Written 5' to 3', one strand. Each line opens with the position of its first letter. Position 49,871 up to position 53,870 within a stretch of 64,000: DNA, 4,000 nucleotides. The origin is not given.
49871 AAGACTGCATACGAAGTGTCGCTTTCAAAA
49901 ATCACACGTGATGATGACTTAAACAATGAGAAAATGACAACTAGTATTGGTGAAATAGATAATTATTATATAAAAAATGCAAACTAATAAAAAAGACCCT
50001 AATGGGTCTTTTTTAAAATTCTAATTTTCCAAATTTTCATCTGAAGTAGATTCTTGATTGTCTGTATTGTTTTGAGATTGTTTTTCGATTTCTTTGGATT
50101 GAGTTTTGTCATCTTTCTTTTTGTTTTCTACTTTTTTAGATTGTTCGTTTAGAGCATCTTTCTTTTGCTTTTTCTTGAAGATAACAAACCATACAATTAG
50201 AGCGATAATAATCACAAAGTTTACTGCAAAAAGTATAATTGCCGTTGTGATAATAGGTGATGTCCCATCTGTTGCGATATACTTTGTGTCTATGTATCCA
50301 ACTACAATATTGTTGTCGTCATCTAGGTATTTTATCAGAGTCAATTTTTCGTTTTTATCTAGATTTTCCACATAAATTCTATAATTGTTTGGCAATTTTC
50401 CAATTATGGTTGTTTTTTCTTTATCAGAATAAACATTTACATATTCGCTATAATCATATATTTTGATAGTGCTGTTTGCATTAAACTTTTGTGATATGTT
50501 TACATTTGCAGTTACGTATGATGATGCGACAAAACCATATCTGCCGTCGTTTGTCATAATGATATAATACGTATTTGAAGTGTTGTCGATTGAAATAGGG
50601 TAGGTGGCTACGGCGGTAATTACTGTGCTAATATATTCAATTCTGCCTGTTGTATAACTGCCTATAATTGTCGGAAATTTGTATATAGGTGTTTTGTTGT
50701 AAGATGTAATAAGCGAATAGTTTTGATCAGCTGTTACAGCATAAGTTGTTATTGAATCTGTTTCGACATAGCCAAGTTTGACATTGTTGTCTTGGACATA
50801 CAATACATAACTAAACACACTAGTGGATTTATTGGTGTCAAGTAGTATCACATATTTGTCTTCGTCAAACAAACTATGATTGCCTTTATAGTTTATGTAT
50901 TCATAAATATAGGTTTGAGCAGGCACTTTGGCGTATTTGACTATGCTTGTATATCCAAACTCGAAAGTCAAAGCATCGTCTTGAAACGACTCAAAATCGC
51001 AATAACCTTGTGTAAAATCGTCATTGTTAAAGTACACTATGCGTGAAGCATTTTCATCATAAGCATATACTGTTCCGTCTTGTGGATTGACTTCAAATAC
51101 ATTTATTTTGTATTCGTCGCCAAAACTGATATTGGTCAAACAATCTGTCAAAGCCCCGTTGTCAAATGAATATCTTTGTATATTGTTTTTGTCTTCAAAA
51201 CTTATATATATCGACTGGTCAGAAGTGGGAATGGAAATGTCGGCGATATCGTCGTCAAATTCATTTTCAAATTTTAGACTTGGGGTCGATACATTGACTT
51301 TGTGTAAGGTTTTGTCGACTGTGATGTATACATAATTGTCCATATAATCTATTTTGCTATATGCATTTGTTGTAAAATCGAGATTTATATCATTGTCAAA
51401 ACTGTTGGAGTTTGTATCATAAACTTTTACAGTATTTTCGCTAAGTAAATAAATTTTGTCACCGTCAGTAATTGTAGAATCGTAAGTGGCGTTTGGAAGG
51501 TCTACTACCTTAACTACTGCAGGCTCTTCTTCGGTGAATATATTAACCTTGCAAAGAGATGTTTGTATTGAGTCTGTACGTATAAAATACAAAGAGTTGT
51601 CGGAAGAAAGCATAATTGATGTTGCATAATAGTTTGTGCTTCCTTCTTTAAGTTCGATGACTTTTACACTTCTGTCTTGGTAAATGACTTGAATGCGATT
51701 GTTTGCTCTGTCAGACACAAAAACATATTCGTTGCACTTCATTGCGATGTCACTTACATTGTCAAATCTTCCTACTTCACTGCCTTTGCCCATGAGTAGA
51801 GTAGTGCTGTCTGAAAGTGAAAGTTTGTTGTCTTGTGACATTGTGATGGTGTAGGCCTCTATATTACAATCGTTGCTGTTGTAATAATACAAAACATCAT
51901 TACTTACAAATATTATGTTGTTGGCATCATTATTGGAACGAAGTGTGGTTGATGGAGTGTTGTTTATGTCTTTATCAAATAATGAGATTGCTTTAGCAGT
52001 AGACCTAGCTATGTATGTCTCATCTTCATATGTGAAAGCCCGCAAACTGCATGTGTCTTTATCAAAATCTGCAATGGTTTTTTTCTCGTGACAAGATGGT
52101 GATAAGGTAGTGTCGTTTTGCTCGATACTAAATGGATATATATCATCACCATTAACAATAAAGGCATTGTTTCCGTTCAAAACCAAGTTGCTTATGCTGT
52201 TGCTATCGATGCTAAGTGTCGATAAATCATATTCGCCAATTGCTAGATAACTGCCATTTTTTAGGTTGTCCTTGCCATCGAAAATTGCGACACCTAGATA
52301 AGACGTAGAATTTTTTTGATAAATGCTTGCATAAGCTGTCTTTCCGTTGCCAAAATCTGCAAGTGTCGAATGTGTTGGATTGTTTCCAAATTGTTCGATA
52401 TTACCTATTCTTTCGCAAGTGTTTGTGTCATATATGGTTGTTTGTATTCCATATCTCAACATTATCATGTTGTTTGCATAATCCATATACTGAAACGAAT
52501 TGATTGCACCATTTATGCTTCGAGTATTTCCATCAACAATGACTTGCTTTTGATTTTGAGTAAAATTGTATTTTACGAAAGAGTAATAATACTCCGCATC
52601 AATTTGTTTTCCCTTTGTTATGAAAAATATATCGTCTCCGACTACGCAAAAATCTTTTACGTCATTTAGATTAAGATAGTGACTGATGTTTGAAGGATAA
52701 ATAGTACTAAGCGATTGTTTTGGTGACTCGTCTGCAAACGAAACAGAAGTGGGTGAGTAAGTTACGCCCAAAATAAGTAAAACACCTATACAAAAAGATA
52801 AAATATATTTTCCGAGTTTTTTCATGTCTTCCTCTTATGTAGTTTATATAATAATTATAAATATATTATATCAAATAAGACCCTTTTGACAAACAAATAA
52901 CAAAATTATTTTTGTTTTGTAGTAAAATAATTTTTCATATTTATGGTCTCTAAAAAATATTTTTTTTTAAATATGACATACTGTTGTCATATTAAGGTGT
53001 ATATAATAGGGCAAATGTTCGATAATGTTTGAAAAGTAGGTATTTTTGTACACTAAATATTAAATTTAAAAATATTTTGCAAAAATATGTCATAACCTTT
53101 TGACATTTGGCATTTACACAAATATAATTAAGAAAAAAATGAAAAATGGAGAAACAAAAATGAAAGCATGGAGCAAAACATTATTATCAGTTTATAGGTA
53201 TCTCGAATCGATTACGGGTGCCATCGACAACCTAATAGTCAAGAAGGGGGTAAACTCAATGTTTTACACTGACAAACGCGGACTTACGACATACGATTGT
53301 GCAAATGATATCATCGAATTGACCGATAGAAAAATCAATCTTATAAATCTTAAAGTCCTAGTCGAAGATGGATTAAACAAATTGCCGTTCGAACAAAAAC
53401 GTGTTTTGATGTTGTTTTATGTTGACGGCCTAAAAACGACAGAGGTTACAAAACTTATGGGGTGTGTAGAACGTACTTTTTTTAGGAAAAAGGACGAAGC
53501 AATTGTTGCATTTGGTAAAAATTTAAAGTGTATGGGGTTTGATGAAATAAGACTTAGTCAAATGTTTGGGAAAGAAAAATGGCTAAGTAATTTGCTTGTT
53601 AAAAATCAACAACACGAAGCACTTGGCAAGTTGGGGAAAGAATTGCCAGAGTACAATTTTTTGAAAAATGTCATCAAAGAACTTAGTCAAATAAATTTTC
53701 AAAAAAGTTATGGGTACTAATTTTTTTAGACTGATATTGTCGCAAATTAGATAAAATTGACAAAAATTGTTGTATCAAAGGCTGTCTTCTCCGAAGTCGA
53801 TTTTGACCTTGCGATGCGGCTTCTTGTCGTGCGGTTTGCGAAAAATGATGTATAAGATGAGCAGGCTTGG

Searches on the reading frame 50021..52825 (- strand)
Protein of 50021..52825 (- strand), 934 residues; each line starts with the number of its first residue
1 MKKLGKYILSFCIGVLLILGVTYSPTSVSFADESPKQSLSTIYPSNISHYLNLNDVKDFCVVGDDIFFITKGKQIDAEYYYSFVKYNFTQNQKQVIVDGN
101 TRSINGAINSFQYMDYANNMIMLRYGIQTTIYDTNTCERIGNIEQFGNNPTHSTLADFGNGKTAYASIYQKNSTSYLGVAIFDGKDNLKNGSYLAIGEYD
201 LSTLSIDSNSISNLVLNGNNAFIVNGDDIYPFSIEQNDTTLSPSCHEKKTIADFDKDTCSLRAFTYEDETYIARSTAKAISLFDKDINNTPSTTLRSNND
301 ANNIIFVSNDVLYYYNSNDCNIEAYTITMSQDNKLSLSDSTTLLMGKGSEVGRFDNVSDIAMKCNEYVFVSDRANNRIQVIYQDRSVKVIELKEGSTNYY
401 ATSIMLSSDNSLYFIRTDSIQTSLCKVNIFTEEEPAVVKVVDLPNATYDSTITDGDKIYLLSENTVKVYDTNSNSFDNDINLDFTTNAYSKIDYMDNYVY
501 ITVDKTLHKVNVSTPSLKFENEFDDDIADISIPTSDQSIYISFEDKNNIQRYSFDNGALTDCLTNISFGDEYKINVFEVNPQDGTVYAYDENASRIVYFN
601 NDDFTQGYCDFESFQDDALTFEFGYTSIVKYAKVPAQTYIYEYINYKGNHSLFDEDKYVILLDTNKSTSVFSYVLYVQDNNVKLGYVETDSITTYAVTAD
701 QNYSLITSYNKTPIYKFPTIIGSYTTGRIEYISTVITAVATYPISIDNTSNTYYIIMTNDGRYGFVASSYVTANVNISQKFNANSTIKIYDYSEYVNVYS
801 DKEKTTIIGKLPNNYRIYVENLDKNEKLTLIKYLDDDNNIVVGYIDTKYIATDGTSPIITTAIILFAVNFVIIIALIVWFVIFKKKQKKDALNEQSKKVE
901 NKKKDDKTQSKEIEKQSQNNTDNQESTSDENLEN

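Call 9: search_protein_families(library=pfam, proteins=[window:50021-52825:-], max_evalue=0.001)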
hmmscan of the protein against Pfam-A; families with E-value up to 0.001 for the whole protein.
window:50021-52825:- (934 aa): 0 families

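Call 95: search_protein_families(library=phrogs, proteins=[window:50021-52825:-], max_evalue=0.001)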
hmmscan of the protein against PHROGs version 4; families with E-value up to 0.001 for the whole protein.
window:50021-52825:- (934 aa): 1 family
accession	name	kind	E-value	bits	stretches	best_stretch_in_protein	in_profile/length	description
phrog_3913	-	unknown function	0.00095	20.4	0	860-929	3-74/89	-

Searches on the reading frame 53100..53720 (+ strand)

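Call 95: search_protein_families(library=phrogs, proteins=[window:53100-53720:+], max_evalue=0.001)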
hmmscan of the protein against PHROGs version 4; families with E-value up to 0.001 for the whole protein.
window:53100-53720:+ (206 aa): 3 families
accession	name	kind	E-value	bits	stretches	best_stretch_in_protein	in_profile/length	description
phrog_36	-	transcription regulation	5e-09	37.1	1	36-148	71-193/220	transcriptional regulator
phrog_1740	-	transcription regulation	7.1e-07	29.1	1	46-154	114-228/567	RNA polymerase sigma factor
phrog_248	-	transcription regulation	0.00047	21.3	1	76-143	75-138/161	transcriptional activator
